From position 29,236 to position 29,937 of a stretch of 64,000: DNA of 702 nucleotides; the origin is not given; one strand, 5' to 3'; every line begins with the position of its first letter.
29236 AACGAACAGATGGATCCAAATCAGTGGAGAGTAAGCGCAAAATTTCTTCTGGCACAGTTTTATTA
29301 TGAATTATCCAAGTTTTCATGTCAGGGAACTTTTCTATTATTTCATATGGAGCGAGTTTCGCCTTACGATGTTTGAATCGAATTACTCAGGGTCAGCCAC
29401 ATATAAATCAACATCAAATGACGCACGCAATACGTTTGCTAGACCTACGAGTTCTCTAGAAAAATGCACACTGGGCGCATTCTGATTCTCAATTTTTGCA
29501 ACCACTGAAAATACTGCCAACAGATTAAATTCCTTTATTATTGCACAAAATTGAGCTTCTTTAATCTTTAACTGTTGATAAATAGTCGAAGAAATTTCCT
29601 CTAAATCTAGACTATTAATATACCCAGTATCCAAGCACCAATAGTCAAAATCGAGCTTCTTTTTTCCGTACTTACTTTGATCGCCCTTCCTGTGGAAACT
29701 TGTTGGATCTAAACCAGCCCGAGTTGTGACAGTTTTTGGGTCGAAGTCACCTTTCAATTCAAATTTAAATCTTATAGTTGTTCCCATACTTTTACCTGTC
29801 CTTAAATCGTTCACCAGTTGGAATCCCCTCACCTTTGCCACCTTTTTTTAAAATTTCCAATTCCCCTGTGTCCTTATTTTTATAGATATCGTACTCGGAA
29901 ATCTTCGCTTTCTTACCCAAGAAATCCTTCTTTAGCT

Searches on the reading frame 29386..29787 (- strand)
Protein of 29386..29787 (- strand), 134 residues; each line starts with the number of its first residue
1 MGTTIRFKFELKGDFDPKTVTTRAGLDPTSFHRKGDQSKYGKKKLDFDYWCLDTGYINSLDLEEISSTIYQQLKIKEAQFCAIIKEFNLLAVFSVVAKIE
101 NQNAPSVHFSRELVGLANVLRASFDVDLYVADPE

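Call 8: search_protein_families(library=pfam, proteins=[window:29386-29787:-], max_evalue=1)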
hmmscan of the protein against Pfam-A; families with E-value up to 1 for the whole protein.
window:29386-29787:- (134 aa): 2 families
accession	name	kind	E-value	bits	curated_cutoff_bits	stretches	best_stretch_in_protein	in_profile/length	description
PF14106.11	DUF4279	-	3.5e-19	69.6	25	1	14-126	4-116/116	Domain of unknown function (DUF4279)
PF24356.1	WH_PARP12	-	0.025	14.9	27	1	59-87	19-47/70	PARP12 winged helix domain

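Call 26: find_homologous_proteins(query=window:29386-29787:-, max_evalue=0.001)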
Query window:29386-29787:- (134 aa): 1 proteins with E <= 0.001 among 7 candidates.
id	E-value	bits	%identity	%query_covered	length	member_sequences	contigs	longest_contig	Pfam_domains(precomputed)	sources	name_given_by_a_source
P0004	9.7e-77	273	93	100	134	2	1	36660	PF14106.13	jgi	jgi:hypothetical protein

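Call 27: find_encoding_contigs(protein=P0004, flank=6000, max_places=3)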
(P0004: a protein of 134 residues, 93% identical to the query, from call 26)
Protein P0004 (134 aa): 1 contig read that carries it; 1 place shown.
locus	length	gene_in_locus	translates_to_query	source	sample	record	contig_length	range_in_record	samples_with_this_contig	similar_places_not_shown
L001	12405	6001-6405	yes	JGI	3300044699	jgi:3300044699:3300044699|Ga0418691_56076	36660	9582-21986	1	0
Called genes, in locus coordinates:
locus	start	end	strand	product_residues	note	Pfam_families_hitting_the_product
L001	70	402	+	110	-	-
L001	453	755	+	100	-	-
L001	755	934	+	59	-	PF05717:TnpB_IS66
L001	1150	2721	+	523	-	PF13007:LZ_Tnp_IS66, PF03050:DDE_Tnp_IS66, PF13817:DDE_Tnp_IS66_C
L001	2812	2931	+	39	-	-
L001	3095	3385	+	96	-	-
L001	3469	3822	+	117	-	PF01527:HTH_Tnp_1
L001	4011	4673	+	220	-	PF00665:rve, PF13683:rve_3, PF13333:rve_2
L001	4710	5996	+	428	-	PF14890:Intein_splicing (faint), PF07591:PT-HINT, PF15533:Ntox33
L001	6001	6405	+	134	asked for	PF14106:DUF4279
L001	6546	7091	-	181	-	-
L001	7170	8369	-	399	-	PF07690:MFS_1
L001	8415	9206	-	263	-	PF02463:SMC_N (faint), PF13476:AAA_23 (weak), PF00005:ABC_tran, PF13304:AAA_21 (faint)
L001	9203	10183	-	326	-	PF01032:FecCD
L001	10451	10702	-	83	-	-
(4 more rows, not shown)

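Call 33: search_solved_structures(query=window:29386-29787:-, max_evalue=10, show_alignments=1)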
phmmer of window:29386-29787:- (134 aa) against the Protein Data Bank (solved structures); distinct sequences matched with E-value up to 10: 0.

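Call 47: search_protein_families(library=pfam, alignment_id=A4, max_evalue=0.001)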
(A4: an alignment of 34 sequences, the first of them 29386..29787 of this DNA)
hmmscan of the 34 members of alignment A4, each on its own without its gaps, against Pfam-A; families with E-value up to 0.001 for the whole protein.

A. member 1, window:29386-29787:- (134 aa): 1 family
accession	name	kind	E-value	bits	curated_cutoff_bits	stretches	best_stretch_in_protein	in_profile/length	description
PF14106.11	DUF4279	-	3.5e-19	69.6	25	1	14-126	4-116/116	Domain of unknown function (DUF4279)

B. families by the number of members that match (of 34 scanned): 1 family
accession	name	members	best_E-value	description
PF14106.11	DUF4279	33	2e-30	Domain of unknown function (DUF4279)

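Call 60: find_homologous_proteins(query=A4, max_evalue=0.00001)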
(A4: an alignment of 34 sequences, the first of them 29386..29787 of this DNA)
Query A4 (34 sequences) (134 aa, profile of the alignment): 21 proteins with E <= 0.00001 among 1018 candidates.
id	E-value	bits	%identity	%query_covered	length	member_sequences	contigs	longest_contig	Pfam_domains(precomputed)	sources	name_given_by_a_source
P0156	1.1e-38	150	22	96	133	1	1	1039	PF14106.13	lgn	-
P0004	6.8e-35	138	93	100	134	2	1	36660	PF14106.13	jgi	jgi:hypothetical protein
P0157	2.5e-27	113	18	66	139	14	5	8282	PF14106.13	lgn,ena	-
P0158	3.7e-23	100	18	89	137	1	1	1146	PF14106.13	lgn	-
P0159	2.9e-22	97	16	61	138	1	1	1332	PF14106.13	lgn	-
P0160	5.1e-22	96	-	-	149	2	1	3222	PF14106.13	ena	-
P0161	1.3e-21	95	17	60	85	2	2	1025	PF14106.13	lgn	-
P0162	3.8e-21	93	19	68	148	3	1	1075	PF14106.13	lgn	-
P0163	1.5e-20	91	-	-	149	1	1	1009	PF14106.13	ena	-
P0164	2.1e-19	88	-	-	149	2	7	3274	PF14106.13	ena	-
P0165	3.5e-19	87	17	54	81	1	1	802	PF14106.13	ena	-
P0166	6.4e-18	83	29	21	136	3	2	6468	PF14106.13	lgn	-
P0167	2.8e-17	81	-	-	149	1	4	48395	PF14106.13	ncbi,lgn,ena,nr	ncbi:MAG: DUF4279 domain-containing protein [Acidobacteriia bacterium]|nr:DUF4279 domain-containing 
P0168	5.8e-17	80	-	-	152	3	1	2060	PF14106.13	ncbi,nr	ncbi:MAG: DUF4279 domain-containing protein [Acidobacteriota bacterium]|nr:DUF4279 domain-containing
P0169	6.8e-16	76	-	-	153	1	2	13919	PF14106.13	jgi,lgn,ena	-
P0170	1.8e-14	72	20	87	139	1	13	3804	PF14106.13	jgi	jgi:hypothetical protein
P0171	3.4e-12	64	-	-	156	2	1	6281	PF14106.13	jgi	jgi:hypothetical protein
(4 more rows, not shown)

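Call 64: search_protein_families(library=ncbifam, proteins=[window:29386-29787:-], max_evalue=0.1)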
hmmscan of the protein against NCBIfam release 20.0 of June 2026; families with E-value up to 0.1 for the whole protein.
window:29386-29787:- (134 aa): 0 families

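Call 67: predict_structure(alignment_id=A6)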
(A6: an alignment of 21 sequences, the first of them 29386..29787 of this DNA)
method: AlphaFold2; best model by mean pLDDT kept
length: 134 residues; sequences in the alignment: 21
mean_pLDDT: 91.9   pTM: 0.85
mean pLDDT of the five models: 91.9, 90.9, 90.2, 89.0, 85.7
residues with pLDDT >= 90: 97; 70-90: 34; 50-70: 3; < 50: 0
segments of 3 or more residues with pLDDT < 50: none
pLDDT, mean of each block of 10 residues (from residue 1): 89 96 96 89 90 93 92 97 98 93 81 98 94 66
secondary structure, 60 per line:
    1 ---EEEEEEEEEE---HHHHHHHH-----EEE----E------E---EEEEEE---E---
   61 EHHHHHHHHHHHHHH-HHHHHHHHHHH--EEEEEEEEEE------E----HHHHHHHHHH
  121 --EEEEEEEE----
elements in order: E4-13 H17-24 E30-32 E48-53 H62-75 H77-87 E90-99 H111-120 E123-130

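Call 69: fold_search(model_id=the predicted structure, library=pdb)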
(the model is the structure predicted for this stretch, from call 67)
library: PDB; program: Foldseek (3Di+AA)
matches with E <= 10: 641; with E <= 0.001: 0
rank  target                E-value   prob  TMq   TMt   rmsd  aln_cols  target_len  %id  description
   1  7pkq_j                4.7e-02  0.28  0.29  0.24  15.7       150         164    7  Small subunit of the Chlamydomonas reinhardtii mitoribosome (released 2023-06-14)
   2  4m5j                  5.0e-02  0.41  0.32  0.29   8.8       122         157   14  The Identification, Analysis and Structure-Based Development of Novel Inhibitors of 6-hydroxymethyl-7,8-dihydropterin py (released 2014-04-02)
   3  5etl_A                5.0e-02  0.38  0.30  0.27   9.3       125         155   14  E. coli 6-hydroxymethyl-7,8-dihydropterin pyrophosphokinase complexed with AMPCPP and inhibitor at 1.82 angstrom resol (released 2016-05-04)
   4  5etl_B                1.2e-01  0.23  0.24  0.22   8.4        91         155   15  E. coli 6-hydroxymethyl-7,8-dihydropterin pyrophosphokinase complexed with AMPCPP and inhibitor at 1.82 angstrom resol (released 2016-05-04)
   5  5ds7_C                1.3e-01  0.47  0.34  0.44   7.9       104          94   10  2.0 A Structure of CPII, a nitrogen regulatory PII-like protein from Thiomonas intermedia K12, bound AMP (released 2016-09-28)
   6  2bmb                  1.4e-01  0.12  0.18  0.07   9.7        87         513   13  X-ray structure of the bifunctional 6-hydroxymethyl-7,8- dihydroxypterin pyrophosphokinase dihydropteroate synthase from (released 2006-01-17)
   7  1rtz                  1.6e-01  0.28  0.25  0.23   7.7        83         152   13  CRYSTAL STRUCTURE OF E.COLI APO-HPPK(V83G/DEL84-89) AT 1.33 ANGSTROM RESOLUTION (released 2004-02-24)
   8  2ogk_D                1.6e-01  0.16  0.25  0.24   9.6        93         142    9  Crystal structure of protein AF2318 from Archaeglobus fulgidus, Pfam DUF54 (released 2007-01-30)
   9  2v64_D                1.6e-01  0.08  0.21  0.18  11.1       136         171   12  Crystallographic structure of the conformational dimer of the Spindle Assembly Checkpoint protein Mad2. (released 2007-11-27)
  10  6bky_B                1.6e-01  0.08  0.22  0.09  17.8       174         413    8  Novel Binding Modes of Inhibition of Wild-Type IDH1: Allosteric Inhibition with Cmpd2 (released 2018-07-25)
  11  7kdo                  1.7e-01  0.18  0.23  0.21   8.1        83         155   14  Crystal structure of Escherichia coli HPPK in complex with bisubstrate inhibitor HP-73 (released 2020-12-02)
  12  2cz4_C                1.8e-01  0.35  0.33  0.43   6.9       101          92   13  Crystal structure of a putative PII-like signaling protein (TTHA0516) from Thermus thermophilus HB8 (released 2006-01-10)
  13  4p5i_A                1.8e-01  0.04  0.15  0.10  22.9       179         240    9  Crystal structure of the chemokine binding protein from orf virus (released 2015-07-15)
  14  1hka                  2.0e-01  0.21  0.23  0.20   8.3        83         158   12  6-HYDROXYMETHYL-7,8-DIHYDROPTERIN PYROPHOSPHOKINASE (released 1999-06-08)
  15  5d4n_B                2.2e-01  0.33  0.33  0.44   8.0       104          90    9  Structure of CPII bound to ADP, AMP and acetate, from Thiomonas intermedia K12 (released 2016-09-28)
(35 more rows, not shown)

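Call 88: search_solved_structures(query=A4, max_evalue=10, show_alignments=1)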
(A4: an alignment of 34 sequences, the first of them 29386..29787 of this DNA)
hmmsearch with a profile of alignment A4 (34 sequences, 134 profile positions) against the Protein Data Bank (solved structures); distinct sequences matched with E-value up to 10: 5.
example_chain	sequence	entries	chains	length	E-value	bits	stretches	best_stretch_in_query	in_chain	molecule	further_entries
8yxk_A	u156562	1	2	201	0.55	13.3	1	53-103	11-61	Phage cell wall hydrolase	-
7b5h_AE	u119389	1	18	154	0.58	13.2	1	29-87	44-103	All3316 protein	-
7d69_D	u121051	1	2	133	1.7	11.7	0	20-87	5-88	Histone H2B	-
5cwp_A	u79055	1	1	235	1.8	11.7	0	61-87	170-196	Designed helical repeat protein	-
9k8a_A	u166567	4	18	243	2.8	11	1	8-91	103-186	Cage-t32-Zn1-HEHE-34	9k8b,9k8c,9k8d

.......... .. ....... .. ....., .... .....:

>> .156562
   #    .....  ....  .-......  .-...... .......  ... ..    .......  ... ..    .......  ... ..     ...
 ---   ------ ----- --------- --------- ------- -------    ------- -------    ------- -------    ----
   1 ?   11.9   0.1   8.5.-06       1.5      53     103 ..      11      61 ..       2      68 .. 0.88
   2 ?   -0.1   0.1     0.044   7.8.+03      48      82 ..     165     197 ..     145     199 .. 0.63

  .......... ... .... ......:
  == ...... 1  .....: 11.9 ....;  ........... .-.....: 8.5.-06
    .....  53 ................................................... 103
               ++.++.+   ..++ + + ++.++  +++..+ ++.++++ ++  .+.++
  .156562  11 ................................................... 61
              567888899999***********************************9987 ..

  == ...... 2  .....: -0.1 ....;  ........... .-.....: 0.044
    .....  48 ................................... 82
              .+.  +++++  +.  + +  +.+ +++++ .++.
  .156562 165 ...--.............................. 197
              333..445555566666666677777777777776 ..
